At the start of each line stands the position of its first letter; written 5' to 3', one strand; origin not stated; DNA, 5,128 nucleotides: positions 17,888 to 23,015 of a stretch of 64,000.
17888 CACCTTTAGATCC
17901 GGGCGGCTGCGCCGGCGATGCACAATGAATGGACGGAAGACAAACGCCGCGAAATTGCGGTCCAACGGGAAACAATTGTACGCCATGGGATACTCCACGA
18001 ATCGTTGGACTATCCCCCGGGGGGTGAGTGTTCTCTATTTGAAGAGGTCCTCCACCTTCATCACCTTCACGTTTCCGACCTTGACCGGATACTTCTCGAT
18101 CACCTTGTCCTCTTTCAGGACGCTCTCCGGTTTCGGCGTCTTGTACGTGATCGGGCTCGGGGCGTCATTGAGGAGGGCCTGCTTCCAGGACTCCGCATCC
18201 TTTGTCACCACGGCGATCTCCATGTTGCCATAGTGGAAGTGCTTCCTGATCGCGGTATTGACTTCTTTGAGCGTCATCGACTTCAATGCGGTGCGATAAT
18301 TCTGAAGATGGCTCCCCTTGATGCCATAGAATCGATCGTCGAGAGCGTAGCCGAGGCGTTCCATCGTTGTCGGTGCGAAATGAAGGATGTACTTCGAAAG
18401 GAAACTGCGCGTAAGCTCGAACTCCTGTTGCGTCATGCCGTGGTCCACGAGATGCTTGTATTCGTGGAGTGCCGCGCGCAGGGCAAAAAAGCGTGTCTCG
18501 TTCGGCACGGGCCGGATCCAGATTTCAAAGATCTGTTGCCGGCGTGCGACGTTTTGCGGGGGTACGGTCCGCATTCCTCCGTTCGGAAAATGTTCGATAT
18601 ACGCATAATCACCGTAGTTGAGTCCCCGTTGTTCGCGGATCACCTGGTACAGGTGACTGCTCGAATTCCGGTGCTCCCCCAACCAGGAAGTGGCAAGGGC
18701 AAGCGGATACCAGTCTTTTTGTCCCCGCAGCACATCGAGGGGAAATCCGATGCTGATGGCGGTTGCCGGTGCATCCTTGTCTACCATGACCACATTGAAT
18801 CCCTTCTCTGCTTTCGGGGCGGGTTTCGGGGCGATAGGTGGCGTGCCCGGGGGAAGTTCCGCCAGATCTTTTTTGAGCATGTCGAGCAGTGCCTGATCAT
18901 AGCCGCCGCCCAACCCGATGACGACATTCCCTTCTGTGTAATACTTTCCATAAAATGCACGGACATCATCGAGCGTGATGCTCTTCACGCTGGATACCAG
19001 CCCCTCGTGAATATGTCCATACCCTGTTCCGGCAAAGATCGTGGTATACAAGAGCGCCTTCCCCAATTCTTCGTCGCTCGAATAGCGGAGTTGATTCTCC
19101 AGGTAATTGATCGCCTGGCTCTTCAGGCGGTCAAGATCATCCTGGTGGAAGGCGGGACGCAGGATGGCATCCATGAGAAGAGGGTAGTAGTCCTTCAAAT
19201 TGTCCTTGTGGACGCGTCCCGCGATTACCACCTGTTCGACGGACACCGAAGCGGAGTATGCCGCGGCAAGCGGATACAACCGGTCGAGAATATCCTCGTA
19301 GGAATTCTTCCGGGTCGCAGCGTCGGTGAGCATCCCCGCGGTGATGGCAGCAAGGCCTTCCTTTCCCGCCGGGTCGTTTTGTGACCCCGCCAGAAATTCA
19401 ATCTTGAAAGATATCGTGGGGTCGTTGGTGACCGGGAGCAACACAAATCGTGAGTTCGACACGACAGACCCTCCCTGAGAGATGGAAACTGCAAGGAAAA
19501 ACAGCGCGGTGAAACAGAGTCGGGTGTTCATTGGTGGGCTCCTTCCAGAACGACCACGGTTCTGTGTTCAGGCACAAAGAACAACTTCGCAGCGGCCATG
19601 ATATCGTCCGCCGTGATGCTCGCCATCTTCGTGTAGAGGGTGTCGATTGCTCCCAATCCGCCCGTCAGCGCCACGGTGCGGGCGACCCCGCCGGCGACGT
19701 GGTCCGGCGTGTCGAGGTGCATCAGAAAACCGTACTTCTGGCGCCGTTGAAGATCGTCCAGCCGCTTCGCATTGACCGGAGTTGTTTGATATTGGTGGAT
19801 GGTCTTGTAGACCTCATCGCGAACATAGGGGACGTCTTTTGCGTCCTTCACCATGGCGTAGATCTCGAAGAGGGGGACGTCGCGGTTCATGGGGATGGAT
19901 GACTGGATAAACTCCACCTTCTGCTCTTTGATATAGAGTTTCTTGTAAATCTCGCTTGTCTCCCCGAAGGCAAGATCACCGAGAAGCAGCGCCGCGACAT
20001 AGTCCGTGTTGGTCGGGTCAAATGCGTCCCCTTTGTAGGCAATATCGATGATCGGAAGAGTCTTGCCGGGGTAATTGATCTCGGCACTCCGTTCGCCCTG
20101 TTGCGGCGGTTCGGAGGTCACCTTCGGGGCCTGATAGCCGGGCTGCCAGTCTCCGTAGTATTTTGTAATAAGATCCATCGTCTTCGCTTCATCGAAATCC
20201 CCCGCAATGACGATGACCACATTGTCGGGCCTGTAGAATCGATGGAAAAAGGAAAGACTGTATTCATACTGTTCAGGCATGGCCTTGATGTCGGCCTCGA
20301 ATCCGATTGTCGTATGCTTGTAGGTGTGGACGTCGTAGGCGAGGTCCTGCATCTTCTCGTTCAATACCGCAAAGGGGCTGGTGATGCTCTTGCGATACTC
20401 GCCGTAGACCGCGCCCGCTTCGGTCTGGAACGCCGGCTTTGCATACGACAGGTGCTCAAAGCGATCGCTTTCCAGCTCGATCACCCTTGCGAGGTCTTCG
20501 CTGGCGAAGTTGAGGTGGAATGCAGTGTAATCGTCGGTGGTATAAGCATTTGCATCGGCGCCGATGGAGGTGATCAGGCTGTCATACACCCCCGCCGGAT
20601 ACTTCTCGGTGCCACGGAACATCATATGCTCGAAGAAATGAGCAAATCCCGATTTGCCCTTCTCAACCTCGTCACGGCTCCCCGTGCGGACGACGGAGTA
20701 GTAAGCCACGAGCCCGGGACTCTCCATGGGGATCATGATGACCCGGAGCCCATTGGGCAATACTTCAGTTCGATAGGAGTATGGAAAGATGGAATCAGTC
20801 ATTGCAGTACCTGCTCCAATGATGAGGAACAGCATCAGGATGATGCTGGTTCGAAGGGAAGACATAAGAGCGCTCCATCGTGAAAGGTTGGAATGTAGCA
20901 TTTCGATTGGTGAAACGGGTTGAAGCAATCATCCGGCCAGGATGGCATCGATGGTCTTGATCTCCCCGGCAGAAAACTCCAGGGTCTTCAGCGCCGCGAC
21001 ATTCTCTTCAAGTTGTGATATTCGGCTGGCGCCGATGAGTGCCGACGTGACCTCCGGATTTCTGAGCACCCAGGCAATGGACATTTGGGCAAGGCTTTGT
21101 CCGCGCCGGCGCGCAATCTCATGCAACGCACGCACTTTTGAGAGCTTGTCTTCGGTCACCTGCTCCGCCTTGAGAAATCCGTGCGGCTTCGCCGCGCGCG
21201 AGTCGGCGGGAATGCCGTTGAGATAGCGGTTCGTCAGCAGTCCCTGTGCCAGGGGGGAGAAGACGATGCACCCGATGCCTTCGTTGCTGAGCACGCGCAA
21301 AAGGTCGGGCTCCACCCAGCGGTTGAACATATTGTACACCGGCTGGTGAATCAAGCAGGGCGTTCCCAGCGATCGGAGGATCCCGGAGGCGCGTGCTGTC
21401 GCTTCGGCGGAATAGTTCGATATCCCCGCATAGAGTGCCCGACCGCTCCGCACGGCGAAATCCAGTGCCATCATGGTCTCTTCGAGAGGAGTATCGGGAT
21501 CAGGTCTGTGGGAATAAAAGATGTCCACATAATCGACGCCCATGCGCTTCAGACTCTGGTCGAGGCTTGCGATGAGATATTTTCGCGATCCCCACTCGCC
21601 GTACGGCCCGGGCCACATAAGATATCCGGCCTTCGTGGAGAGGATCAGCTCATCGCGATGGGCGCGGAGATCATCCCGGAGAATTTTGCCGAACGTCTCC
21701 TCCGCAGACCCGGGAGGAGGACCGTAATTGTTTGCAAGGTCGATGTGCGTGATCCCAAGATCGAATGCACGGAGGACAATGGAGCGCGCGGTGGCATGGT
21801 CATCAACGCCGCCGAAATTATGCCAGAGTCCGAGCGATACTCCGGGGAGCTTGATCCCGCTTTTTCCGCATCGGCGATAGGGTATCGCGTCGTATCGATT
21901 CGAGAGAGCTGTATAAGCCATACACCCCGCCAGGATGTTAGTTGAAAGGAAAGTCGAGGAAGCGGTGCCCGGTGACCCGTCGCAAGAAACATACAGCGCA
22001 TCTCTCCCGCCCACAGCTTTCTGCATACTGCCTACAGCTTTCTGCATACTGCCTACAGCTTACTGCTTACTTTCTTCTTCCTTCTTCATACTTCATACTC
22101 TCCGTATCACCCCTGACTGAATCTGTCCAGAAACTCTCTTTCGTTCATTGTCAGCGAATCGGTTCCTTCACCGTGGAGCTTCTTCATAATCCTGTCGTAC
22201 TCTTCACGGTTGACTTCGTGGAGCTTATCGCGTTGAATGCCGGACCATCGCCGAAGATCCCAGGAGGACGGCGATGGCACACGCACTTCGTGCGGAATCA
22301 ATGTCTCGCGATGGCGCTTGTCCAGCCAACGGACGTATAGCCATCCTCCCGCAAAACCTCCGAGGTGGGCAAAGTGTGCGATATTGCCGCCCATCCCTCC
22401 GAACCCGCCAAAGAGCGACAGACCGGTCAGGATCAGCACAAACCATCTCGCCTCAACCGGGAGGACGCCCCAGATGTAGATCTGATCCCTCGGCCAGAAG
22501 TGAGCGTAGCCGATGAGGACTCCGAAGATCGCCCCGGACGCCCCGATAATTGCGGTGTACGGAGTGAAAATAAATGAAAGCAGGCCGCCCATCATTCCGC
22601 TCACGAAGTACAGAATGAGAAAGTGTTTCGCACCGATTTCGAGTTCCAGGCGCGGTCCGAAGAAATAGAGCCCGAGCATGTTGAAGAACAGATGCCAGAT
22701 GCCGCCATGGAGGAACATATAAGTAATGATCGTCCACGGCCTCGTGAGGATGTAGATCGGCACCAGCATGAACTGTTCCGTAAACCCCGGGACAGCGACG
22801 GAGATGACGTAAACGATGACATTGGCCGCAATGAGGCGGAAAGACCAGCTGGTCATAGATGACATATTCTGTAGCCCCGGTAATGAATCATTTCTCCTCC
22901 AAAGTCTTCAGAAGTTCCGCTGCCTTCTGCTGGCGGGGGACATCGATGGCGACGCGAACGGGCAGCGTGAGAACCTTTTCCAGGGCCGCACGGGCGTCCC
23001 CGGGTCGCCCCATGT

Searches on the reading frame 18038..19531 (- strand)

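Call 13: search_protein_families(library=pfam, proteins=[window:18038-19531:-], max_evalue=0.001)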
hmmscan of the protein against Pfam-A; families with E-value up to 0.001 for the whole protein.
window:18038-19531:- (498 aa): 2 families
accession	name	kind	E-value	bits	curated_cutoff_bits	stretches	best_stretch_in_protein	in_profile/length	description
PF05193.26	Peptidase_M16_C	-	8.2e-25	88.2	23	1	184-376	1-179/181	Peptidase M16 inactive domain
PF00675.25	Peptidase_M16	-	1.1e-05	25.7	22.3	1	36-145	9-117/149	Insulinase (Peptidase family M16)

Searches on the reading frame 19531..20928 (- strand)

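Call 13: search_protein_families(library=pfam, proteins=[window:19531-20928:-], max_evalue=0.001)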
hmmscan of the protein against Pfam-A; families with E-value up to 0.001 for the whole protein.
window:19531-20928:- (466 aa): 2 families
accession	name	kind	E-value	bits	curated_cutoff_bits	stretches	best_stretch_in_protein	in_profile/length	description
PF05193.26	Peptidase_M16_C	-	1.3e-20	74.4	23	1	225-395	8-179/181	Peptidase M16 inactive domain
PF00675.25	Peptidase_M16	-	5e-20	72.3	22.3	1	79-208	18-146/149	Insulinase (Peptidase family M16)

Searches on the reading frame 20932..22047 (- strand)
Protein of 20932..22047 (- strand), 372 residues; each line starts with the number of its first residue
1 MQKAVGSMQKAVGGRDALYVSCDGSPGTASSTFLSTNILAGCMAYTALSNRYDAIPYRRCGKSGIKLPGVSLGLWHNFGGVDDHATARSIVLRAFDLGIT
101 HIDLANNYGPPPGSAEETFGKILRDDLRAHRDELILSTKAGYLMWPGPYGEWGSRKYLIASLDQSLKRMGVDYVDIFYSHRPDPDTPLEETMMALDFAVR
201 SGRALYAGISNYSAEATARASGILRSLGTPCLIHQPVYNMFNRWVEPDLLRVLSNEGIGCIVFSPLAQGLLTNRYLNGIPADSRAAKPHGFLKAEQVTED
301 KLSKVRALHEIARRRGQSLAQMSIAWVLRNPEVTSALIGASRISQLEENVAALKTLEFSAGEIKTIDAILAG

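Call 13: search_protein_families(library=pfam, proteins=[window:20932-22047:-], max_evalue=0.001)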
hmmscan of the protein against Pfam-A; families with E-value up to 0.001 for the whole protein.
window:20932-22047:- (372 aa): 1 family
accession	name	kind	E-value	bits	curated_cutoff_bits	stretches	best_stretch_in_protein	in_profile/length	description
PF00248.27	Aldo_ket_red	-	3.2e-73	246.8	24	1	71-370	3-290/291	Aldo/keto reductase family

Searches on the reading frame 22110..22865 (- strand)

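Call 13: search_protein_families(library=pfam, proteins=[window:22110-22865:-], max_evalue=0.001)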
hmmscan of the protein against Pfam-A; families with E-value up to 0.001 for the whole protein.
window:22110-22865:- (252 aa): 3 families
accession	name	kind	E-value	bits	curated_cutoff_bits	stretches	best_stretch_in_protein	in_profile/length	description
PF01694.28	Rhomboid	-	1.9e-33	116.1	22.6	1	42-179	3-138/143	Rhomboid domain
PF08551.15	DUF1751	-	1.5e-06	29.1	22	1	36-110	1-75/99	Eukaryotic integral membrane protein (DUF1751)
PF20216.3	DUF6576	-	3.3e-06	27.6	27.3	1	219-251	14-46/47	Family of unknown function (DUF6576)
